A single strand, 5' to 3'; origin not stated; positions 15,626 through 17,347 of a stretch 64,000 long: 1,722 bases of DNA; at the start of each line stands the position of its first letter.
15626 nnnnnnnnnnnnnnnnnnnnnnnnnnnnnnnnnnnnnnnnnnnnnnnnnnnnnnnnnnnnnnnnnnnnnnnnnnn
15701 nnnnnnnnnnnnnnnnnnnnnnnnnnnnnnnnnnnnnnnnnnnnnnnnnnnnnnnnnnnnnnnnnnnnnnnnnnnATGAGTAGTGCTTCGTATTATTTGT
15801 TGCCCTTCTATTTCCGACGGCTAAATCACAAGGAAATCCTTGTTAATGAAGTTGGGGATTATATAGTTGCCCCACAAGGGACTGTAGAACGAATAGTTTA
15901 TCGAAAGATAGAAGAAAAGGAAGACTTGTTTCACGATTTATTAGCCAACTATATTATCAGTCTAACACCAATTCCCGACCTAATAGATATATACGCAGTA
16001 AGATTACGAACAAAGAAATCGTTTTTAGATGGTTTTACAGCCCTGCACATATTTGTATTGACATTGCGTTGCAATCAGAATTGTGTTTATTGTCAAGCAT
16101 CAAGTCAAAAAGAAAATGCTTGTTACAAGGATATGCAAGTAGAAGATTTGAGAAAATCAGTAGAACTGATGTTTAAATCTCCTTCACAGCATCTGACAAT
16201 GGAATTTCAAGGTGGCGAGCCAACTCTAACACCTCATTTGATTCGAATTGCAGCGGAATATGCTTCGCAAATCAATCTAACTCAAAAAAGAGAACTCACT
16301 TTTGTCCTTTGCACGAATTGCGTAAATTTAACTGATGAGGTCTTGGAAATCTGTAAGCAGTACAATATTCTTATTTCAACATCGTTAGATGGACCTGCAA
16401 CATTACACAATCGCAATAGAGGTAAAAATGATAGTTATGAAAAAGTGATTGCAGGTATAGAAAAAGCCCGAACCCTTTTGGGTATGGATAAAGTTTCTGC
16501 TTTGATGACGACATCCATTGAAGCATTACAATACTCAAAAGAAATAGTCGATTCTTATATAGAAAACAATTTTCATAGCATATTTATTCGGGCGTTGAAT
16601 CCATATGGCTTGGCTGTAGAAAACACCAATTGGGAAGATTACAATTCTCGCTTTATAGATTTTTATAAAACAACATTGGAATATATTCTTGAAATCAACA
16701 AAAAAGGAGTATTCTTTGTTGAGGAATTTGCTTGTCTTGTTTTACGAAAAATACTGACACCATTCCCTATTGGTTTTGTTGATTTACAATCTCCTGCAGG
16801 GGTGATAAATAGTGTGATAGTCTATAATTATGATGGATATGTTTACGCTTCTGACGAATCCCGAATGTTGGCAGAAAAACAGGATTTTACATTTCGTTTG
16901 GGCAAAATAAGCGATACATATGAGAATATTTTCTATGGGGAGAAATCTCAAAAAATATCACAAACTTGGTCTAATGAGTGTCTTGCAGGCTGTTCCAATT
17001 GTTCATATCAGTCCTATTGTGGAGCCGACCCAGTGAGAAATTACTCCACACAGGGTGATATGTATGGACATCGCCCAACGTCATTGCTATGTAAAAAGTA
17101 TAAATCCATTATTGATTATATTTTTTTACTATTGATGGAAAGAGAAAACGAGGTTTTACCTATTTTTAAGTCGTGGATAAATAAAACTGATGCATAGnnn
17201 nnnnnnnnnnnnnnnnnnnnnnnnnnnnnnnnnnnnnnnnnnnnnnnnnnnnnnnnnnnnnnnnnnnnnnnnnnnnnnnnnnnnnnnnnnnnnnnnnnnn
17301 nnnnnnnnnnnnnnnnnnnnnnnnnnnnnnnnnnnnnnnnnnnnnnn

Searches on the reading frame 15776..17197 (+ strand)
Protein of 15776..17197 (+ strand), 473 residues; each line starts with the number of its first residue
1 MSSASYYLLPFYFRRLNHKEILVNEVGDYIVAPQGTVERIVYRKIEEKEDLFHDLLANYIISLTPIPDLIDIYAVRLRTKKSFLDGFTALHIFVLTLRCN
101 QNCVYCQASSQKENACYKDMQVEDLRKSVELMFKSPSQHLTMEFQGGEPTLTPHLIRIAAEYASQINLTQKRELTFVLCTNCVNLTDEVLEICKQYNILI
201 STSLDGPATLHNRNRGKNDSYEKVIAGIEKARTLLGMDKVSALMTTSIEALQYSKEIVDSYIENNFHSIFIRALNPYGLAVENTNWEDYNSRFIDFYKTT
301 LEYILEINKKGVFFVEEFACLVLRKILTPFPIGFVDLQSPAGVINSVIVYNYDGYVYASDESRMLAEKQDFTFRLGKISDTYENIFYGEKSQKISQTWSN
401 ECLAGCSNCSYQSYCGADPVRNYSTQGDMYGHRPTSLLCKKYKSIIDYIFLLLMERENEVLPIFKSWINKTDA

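Call 3: search_protein_families(library=ncbifam, proteins=[window:15776-17197:+], max_evalue=0.01)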
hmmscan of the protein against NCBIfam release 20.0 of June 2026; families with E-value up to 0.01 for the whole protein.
window:15776-17197:+ (473 aa): 62 families (the best 25 are shown)
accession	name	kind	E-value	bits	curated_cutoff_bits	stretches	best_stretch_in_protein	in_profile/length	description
TIGR03978.1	rSAM_paired_1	equivalog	5.9e-168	559.4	370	1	8-468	1-466/466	His-Xaa-Ser system radical SAM maturase HxsB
NF047865.1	rSAM_PapB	equivalog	1.6e-30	106.5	340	1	93-428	7-326/330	PapB family radical SAM/SPASM ranthipeptide maturase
TIGR03942.1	sulfatase_rSAM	equivalog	5.4e-24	84.9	349.45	1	96-448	8-352/363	anaerobic sulfatase maturase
TIGR04083.1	rSAM_pep_methan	hypoth_equivalog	1.1e-23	83.7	300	1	93-449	4-339/376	TIGR04083 family peptide-modifying radical SAM enzyme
TIGR04068.1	rSAM_ocin_clost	equivalog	2.6e-21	76.1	500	1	90-232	85-233/462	Cys-rich peptide radical SAM maturase CcpM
NF041707.1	rSAM_YhhB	equivalog_domain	7.6e-21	74.4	445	1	96-449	9-361/369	cyclophane-forming radical SAM/SPASM peptide maturase YhhB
TIGR04261.1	rSAM_GlyRichRpt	subfamily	4.3e-20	72.1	310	1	98-428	6-337/363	cyclophane-forming radical SAM/SPASM peptide maturase GrrM/OscB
TIGR03906.1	quino_hemo_SAM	equivalog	2.4e-19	69.4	453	1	90-224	93-234/467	quinohemoprotein amine dehydrogenase maturation protein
NF035951.1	rSAM_RumMC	equivalog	6.8e-18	64.6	720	1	92-266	115-293/510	RumMC family radical SAM sactipeptide maturase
TIGR04064.1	rSAM_nif11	equivalog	7.2e-17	61.2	518.7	1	90-230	80-223/459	nif11-like peptide radical SAM maturase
TIGR03974.1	rSAM_six_Cys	equivalog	5e-16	58.6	425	1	95-258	103-271/451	thioether cross-link-forming SCIFF peptide maturase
TIGR04163.1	rSAM_cobopep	equivalog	5.3e-16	58.4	375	1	96-457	71-423/428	peptide-modifying radical SAM enzyme CbpB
NF010321.0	PRK13758.1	equivalog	5.5e-15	55.4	441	1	98-454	14-363/370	anaerobic sulfatase-maturase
NF041298.1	rSAM_mat_DynA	equivalog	1.8e-14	53.5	450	1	96-429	8-332/356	dynobactin maturation radical SAM/SPASM protein DynA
NF040492.1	not_ScfB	exception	3.3e-14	52.6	855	1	96-449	102-444/450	ScfB-related radical SAM/SPASM orphan maturase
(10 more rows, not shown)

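Call 4: search_protein_families(library=pfam, proteins=[window:15776-17197:+], max_evalue=0.01)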
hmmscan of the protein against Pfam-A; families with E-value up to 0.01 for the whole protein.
window:15776-17197:+ (473 aa): 2 families
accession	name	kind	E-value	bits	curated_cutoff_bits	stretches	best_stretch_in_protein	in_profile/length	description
PF04055.27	Radical_SAM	-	1.6e-18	67.8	29.5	1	94-233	2-138/166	Radical SAM superfamily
PF13353.11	Fer4_12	-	0.0013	19.5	22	1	94-205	10-118/137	4Fe-4S single cluster domain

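Call 14: search_dna_similar(query=window:15776-17197:+, collection=plasmids, mode=protein, max_rows=25, rows=spread)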
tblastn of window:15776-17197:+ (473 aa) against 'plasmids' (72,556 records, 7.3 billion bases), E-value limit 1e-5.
Records with a match: 534; places in all: 536; records where one place covers at least 80% of the query: 350.
Best place of each record, by identity: <60% 534.
By first word of the organism name: Klebsiella 320; Rhizobium 35; Agrobacterium 26; Bacillus 21; Leisingera 14; Clostridium 10; Escherichia 10; Paracoccus 9; Sinorhizobium 8; Mesorhizobium 5; and 46 more.
By predicted mobility (MOB-suite, as given by PLSDB): conjugative 357; non-mobilizable 160; mobilizable 17.
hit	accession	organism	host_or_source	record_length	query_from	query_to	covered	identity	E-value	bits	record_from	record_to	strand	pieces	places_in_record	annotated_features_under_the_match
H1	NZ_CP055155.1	Adhaeribacter swui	Cell culture,Mud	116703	6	468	98%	52.6%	1e-158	504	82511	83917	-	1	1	hxsB: His-Xaa-Ser system radical SAM maturase HxsB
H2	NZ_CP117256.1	Rhizobium tumorigenes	Rubus sp.,pure bacterial culture,Aerial ...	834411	8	467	97%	29.1%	2e-44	174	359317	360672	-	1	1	hxsB: His-Xaa-Ser system radical SAM maturase HxsB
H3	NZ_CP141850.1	Klebsiella pneumoniae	Homo sapiens,pure culture,urine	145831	8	467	97%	28.6%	3e-53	200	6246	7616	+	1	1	hxsB: His-Xaa-Ser system radical SAM maturase HxsB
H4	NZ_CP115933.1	Klebsiella pneumoniae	Homo sapiens,indwelling urinary catheter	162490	8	467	97%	28.6%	3e-53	200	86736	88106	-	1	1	hxsB: His-Xaa-Ser system radical SAM maturase HxsB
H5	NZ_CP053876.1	Klebsiella pneumoniae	Homo sapiens,sputum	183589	8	467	97%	28.6%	3e-53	200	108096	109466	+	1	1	hxsB: His-Xaa-Ser system radical SAM maturase HxsB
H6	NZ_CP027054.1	Klebsiella pneumoniae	Homo sapiens,urine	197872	8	467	97%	28.6%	3e-53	200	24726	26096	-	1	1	hxsB: His-Xaa-Ser system radical SAM maturase HxsB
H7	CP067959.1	Klebsiella pneumoniae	Homo sapiens,urine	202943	8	467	97%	28.6%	3e-53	200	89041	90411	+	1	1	hxsB: His-Xaa-Ser system radical SAM maturase HxsB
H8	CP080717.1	Klebsiella pneumoniae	Homo sapiens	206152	8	467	97%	28.6%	3e-53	200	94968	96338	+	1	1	none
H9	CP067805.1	Klebsiella pneumoniae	Homo sapiens,blood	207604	8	467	97%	28.6%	3e-53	200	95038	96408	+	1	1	hxsB: His-Xaa-Ser system radical SAM maturase HxsB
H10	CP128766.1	Klebsiella pneumoniae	Homo sapiens,lung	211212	8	467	97%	28.6%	3e-53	200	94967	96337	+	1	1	hxsB: His-Xaa-Ser system radical SAM maturase HxsB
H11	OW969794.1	Klebsiella pneumoniae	Homo sapiens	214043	8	467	97%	28.6%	3e-53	200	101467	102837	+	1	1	hypothetical protein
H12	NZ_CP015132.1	Klebsiella pneumoniae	-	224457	8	467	97%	28.6%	3e-53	200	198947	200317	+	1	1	hxsB: His-Xaa-Ser system radical SAM maturase HxsB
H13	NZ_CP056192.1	Klebsiella pneumoniae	culture,Freshwater sample from ...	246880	8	467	97%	28.6%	3e-53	200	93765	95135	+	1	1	hxsB: His-Xaa-Ser system radical SAM maturase HxsB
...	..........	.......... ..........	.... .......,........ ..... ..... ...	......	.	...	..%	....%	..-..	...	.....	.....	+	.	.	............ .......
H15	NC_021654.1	Klebsiella pneumoniae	-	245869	8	467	97%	28.6%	3e-53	200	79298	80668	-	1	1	hxsB: His-Xaa-Ser system radical SAM maturase HxsB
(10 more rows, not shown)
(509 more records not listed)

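Call 15: search_protein_families(library=padloc, proteins=[window:15776-17197:+], max_evalue=0.001)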
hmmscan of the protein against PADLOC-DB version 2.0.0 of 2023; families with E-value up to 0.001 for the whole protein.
window:15776-17197:+ (473 aa): 2 families
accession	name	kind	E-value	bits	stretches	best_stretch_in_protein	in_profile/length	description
PDLC02903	pVip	-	4.7e-14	50.5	1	94-226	5-121/257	Viperins not associated with kinases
PDLC02904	pVip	-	2.8e-11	41.4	1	93-256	7-157/262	Viperins associated with kinases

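Call 16: get_annotated_region(hit=H1, flank=5000)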
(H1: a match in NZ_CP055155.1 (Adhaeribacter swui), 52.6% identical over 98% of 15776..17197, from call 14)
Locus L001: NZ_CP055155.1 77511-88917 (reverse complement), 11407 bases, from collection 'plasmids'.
description: Adhaeribacter swui strain KCTC 52873 plasmid unnamed2, complete sequence
organism: Adhaeribacter swui (NCBI taxid 2086471)
taxonomy: Bacteria; Bacteroidota; Cytophagia; Cytophagales; Hymenobacteraceae; Adhaeribacter; Adhaeribacter swui
host: -; source: Cell culture,Mud; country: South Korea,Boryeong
typing (MOB-suite, as given by PLSDB): non-mobilizable
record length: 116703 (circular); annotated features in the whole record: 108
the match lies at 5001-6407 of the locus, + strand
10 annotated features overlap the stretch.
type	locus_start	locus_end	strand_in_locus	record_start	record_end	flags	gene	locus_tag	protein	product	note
CDS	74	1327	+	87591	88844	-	-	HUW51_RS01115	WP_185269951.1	DUF1036 domain-containing protein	-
CDS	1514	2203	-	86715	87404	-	-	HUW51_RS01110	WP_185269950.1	recombinase family protein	GO:0006310 - DNA recombination [Evidence IEA]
CDS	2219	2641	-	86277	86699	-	-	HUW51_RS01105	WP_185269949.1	hypothetical protein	-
CDS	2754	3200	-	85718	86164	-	-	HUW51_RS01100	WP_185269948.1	helix-turn-helix domain-containing protein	-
CDS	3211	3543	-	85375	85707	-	-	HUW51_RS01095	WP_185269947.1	type II toxin-antitoxin system HigB family toxin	-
CDS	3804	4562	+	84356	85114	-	-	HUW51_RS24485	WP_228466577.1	peptidoglycan-binding domain-containing protein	-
CDS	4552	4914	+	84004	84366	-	hxsD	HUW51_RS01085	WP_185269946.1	His-Xaa-Ser system protein HxsD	-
CDS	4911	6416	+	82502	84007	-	hxsB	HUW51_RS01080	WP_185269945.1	His-Xaa-Ser system radical SAM maturase HxsB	-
CDS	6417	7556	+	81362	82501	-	hxsC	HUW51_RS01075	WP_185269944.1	His-Xaa-Ser system radical SAM maturase HxsC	-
CDS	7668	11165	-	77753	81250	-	-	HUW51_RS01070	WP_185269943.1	GEVED domain-containing protein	-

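Call 17: get_annotated_region(hit=H3, flank=5000)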
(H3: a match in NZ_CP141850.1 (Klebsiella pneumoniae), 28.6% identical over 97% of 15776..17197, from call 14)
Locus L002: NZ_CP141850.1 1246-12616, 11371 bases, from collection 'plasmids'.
description: Klebsiella pneumoniae strain KP111_WM3_19.23_ST846_KPC2 plasmid pKP111_unnamed1, complete sequence
organism: Klebsiella pneumoniae (NCBI taxid 573)
taxonomy: Bacteria; Pseudomonadota; Gammaproteobacteria; Enterobacterales; Enterobacteriaceae; Klebsiella; Klebsiella pneumoniae
host: -; source: Homo sapiens,pure culture,urine; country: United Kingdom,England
typing (MOB-suite, as given by PLSDB): non-mobilizable; replicon IncFIB
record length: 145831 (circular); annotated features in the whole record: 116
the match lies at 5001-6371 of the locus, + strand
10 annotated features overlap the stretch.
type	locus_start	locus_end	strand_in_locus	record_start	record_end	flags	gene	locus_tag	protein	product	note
CDS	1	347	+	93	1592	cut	-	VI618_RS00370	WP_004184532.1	IS21-like element ISPlge2 family transposase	GO:0006313 - DNA transposition [Evidence IEA]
CDS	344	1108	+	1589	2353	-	istB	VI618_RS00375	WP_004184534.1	IS21-like element helper ATPase IstB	-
CDS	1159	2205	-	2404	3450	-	-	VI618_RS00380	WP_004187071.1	FUSC family protein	-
CDS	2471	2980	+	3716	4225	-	-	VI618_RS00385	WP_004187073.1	DUF2778 domain-containing protein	-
CDS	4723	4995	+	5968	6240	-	hxsD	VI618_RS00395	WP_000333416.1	His-Xaa-Ser system protein HxsD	-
CDS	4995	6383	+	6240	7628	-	hxsB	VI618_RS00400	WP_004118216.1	His-Xaa-Ser system radical SAM maturase HxsB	-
CDS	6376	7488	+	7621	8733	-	hxsC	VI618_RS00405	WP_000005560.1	His-Xaa-Ser system radical SAM maturase HxsC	-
CDS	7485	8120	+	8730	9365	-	hxsA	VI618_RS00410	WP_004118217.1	His-Xaa-Ser repeat protein HxsA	-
CDS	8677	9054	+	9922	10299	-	-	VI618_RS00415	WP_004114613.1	transposase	GO:0006313 - DNA transposition [Evidence IEA]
CDS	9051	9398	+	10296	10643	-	tnpB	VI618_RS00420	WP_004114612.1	IS66 family insertion sequence element accessory protein TnpB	-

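Call 24: find_related_loci(query=A3, collection=genome_contigs, flank=6000)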
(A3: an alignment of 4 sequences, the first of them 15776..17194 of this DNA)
Query A3 (473 aa) in genome_contigs; peptide patterns used: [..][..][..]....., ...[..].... (x = any residue, [..] = any of these).
161 stretches matched a pattern; 124 encode a relative of the query (tblastn E <= 1e-3); the best 80 are kept; 80 distinct loci.
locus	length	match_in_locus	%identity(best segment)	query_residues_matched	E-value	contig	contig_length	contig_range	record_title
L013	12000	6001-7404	66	6-473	0e+0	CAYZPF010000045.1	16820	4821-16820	MAG TPA_asm: uncultured Muribaculaceae bacterium isolate binchicken_co173_43 genome assembly, contig: NODE_11651_length_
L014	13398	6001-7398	65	6-471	0e+0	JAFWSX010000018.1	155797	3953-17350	MAG: Bacteroidales bacterium isolate RGIG6041 Sheep_Omasum-4__c421250, whole genome shotgun sequence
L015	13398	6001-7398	64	6-471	0e+0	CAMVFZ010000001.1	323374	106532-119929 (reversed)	MAG TPA_asm: uncultured Prevotellaceae bacterium isolate SRR8387714_bin.64_metaWRAP_v1.3_MAG genome assembly, contig: ER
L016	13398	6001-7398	64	6-471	0e+0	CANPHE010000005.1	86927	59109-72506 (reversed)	MAG TPA_asm: uncultured Alistipes sp. isolate SRR15730541_bin.39_metawrap_v1.3_MAG genome assembly, contig: NODE.315_len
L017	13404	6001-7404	63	6-473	0e+0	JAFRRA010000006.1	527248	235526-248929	MAG: Bacteroidales bacterium isolate RGIG2722 Goat_Omasum-4__c415842, whole genome shotgun sequence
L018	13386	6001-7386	65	6-468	0e+0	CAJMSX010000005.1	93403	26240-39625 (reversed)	TPA_asm: uncultured bacterium isolate SRR5580395-bin.24 genome assembly, contig: NODE_298_length_93403_cov_5.119960, who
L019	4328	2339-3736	64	6-471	0e+0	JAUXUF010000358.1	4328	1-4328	MAG: Bacteroidota bacterium isolate C13_metabat.bin.67 C13_k141_146544, whole genome shotgun sequence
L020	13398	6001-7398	63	6-471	0e+0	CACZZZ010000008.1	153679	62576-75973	MAG: uncultured Bacteroidia bacterium isolate RUG13106 genome assembly, contig: RUG13106_asm_8, whole genome shotgun seq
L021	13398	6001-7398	64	6-471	0e+0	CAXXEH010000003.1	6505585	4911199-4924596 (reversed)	MAG: Prolixibacteraceae bacterium isolate 21914d8d-2520-4789-97d1-870cefad7186 genome assembly, contig: contig_3, whole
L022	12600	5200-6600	62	6-472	0e+0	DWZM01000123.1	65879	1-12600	MAG TPA_asm: Candidatus Bacteroides intestinigallinarum isolate 2926 ChiHcec17__C167632_L65879_SAMN08010063, whole genom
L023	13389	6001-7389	64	6-468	0e+0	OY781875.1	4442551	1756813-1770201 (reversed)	MAG: uncultured Bacteroides sp. isolate 8a0fce30-4a64-47b9-90df-8b7b8c89637f genome assembly, chromosome: 1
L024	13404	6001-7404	61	6-473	0e+0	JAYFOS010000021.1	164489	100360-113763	MAG: Rikenellaceae bacterium isolate 7L_34 c_7L_000000151804, whole genome shotgun sequence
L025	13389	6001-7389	64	6-469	0e+0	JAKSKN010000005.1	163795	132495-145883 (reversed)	MAG: Bacteroidales bacterium isolate Horse_feces74 MAG074_5, whole genome shotgun sequence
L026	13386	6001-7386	62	6-468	0e+0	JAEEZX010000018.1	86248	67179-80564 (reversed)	MAG: Bacteroidaceae bacterium isolate Tb.RUG.95 k141_3178088_flag=0_multi=41.9852_len=86248, whole genome shotgun sequen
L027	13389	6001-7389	61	5-468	0e+0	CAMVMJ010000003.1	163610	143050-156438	MAG TPA_asm: uncultured Prevotellaceae bacterium isolate SRR8387719_bin.81_metaWRAP_v1.3_MAG genome assembly, contig: ER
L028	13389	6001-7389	61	5-468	0e+0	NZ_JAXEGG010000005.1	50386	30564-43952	MAG: Prevotella sp. isolate SUG3187 k141_533527, whole genome shotgun sequence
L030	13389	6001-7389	62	6-468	0e+0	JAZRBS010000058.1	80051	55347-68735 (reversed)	MAG: Candidatus Cryptobacteroides sp. isolate T1900045124_TC20190118.MAGScoT_cleanbin_000021 SGB_4859_k141_1966207, whol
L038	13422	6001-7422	54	2-471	6e-174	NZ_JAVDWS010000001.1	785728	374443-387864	Algoriphagus sp. 4150 Ga0454475_01, whole genome shotgun sequence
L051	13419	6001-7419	52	2-468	3e-162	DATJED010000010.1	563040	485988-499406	MAG TPA_asm: Pelobium sp. isolate SMAG_U15424 k141_207704, whole genome shotgun sequence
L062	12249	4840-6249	54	5-470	4e-160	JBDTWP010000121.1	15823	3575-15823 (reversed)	MAG: Ferruginibacter sp. isolate cluster3_bin.95 NODE_14309_length_15823_cov_5.760464, whole genome shotgun sequence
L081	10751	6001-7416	50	3-468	6e-157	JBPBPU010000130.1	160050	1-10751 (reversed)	MAG: Janthinobacterium lividum isolate 3300051446_45 3300051446_45_Ga0502435_00000107, whole genome shotgun sequence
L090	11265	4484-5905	51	2-469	4e-155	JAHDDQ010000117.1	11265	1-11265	MAG: Tenacibaculum sp. isolate MAG-161 ND_3667, whole genome shotgun sequence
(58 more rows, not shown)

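Call 31: search_protein_families(library=pfam, proteins=[L051:3841-4842:+, L090:7067-8173:+, L062:2703-3821:+, L030:8281-9045:+, L014:4081-4761:+, L015:8291-9046:+, L028:3625-4818:+, L028:8267-9364:+, L038:8592-10628:+, L081:8599-9867:+], max_evalue=0.001)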
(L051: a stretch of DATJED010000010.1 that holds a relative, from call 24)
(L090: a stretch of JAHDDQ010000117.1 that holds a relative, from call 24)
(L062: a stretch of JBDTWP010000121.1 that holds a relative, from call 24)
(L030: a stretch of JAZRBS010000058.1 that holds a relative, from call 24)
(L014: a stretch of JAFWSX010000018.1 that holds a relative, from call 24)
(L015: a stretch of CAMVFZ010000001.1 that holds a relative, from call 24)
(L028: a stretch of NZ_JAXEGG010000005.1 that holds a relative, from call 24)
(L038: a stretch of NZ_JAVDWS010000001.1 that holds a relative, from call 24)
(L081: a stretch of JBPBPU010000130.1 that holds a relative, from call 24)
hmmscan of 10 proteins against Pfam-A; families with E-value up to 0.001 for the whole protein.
L051:3841-4842:+ (333 aa): 2 families
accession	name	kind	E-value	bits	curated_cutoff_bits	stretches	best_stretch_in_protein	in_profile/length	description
PF01223.29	Endonuclease_NS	-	2.7e-59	200.9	23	1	59-259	12-222/223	DNA/RNA non-specific endonuclease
PF19067.5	DUF5763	-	0.00093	19.1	26.3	0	305-331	3-28/39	Family of unknown function (DUF5763)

L090:7067-8173:+ (368 aa): 1 family
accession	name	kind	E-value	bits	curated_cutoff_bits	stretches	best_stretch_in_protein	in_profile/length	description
PF01223.29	Endonuclease_NS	-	6.2e-51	173.6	23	1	29-230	11-222/223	DNA/RNA non-specific endonuclease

L062:2703-3821:+ (372 aa): 1 family
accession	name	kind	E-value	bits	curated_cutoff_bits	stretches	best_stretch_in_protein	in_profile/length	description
PF02265.22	S1-P1_nuclease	-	1.4e-45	156.6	29.5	1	32-261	1-257/258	S1/P1 Nuclease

L030:8281-9045:+ (254 aa): 1 family
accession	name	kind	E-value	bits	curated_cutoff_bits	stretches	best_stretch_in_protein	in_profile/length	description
PF01223.29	Endonuclease_NS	-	1.6e-49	169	23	1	37-237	13-222/223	DNA/RNA non-specific endonuclease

L014:4081-4761:+ (226 aa): 0 families

L015:8291-9046:+ (251 aa): 2 families
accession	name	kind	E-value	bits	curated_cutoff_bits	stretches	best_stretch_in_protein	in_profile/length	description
PF00520.37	Ion_trans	-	7.7e-30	104.3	25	1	22-234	4-234/241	Ion transport protein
PF07885.22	Ion_trans_2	-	1.5e-13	50.9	22.5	1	153-230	4-74/79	Ion channel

L028:3625-4818:+ (397 aa): 0 families

L028:8267-9364:+ (365 aa): 0 families

L038:8592-10628:+ (678 aa): 3 families
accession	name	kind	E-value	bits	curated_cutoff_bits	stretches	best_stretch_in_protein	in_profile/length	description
PF07676.18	PD40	-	8.1e-14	51.6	20.9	1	604-627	13-37/38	WD40-like Beta Propeller Repeat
PF13472.12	Lipase_GDSL_2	-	2.1e-06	28.8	32.9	0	149-189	1-46/178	GDSL-like Lipase/Acylhydrolase family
PF16822.11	ALGX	-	2.7e-06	27.7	26.5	1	283-398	20-131/268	SGNH hydrolase-like domain, acetyltransferase AlgX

L081:8599-9867:+ (422 aa): 0 families

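Call 49: search_protein_families(library=pfam, proteins=[L001:6417-7553:+, L002:6376-7485:+, L002:7485-8117:+, L001:3804-4559:+], max_evalue=0.01)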
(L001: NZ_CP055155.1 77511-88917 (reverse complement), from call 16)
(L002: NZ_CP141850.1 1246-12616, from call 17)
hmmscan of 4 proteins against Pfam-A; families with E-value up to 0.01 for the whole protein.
L001:6417-7553:+ (379 aa): 2 families
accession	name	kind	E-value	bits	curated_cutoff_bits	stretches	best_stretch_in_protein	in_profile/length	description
PF04055.27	Radical_SAM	-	8.2e-11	42.8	29.5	1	103-248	2-149/166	Radical SAM superfamily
PF13353.11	Fer4_12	-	0.00016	22.4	22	1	103-186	10-95/137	4Fe-4S single cluster domain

L002:6376-7485:+ (370 aa): 1 family
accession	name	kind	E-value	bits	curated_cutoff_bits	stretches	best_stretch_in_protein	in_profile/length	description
PF04055.27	Radical_SAM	-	2.7e-13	50.8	29.5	1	96-255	2-165/166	Radical SAM superfamily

L002:7485-8117:+ (211 aa): 1 family
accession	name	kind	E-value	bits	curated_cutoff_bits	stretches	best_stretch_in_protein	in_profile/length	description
PF01471.23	PG_binding_1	-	1.5e-05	25.5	23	1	154-191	7-44/57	Putative peptidoglycan binding domain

L001:3804-4559:+ (252 aa): 2 families
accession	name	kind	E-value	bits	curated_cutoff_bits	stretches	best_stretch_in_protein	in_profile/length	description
PF01471.23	PG_binding_1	-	1.5e-17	64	23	1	191-245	2-57/57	Putative peptidoglycan binding domain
PF09374.15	PG_binding_3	-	0.00017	22.2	24.6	0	194-229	3-40/76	Predicted Peptidoglycan domain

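Call 51: search_protein_families(library=pfam, proteins=[L015:24-3545:+, L014:4081-4761:+, L028:9389-10732:+], max_evalue=1)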
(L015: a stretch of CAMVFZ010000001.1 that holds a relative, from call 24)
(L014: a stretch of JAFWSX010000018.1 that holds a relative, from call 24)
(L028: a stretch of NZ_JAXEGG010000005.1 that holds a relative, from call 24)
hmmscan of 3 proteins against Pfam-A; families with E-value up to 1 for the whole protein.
L015:24-3545:+ (1173 aa): 8 families
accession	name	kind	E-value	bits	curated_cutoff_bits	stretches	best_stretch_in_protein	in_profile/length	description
PF00112.29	Peptidase_C1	-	2.2e-22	80.7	20.7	1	529-731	1-205/220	Papain family cysteine protease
PF13529.12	Peptidase_C39_2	-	8.1e-06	26.9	24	1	639-716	76-143/143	Peptidase_C39 like family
PF03051.21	Peptidase_C1_2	-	0.00014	21.3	22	1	693-729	358-398/438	Peptidase C1-like family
PF12781.13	AAA_9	-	0.02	14.4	27.4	1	744-811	121-188/222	ATP-binding dynein motor region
PF17308.7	Corazonin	-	0.027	15.3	25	1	416-473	76-133/134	Pro-corazonin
PF20990.2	DUF2207_C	-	0.051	13.7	33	1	834-931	111-206/247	Predicted membrane protein (DUF2207) C-terminal domain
PF13567.11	DUF4131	-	0.13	12.4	31.6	1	861-923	5-61/165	Domain of unknown function (DUF4131)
PF18927.5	CrtO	-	0.15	12.8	27.3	1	835-915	40-115/123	Glycosyl-4,4'-diaponeurosporenoate acyltransferase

L014:4081-4761:+ (226 aa): 0 families

L028:9389-10732:+ (447 aa): 1 family
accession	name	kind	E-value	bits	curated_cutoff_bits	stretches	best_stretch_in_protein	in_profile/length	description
PF04089.19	BRICHOS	-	0.11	13.1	25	1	364-415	7-55/91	BRICHOS domain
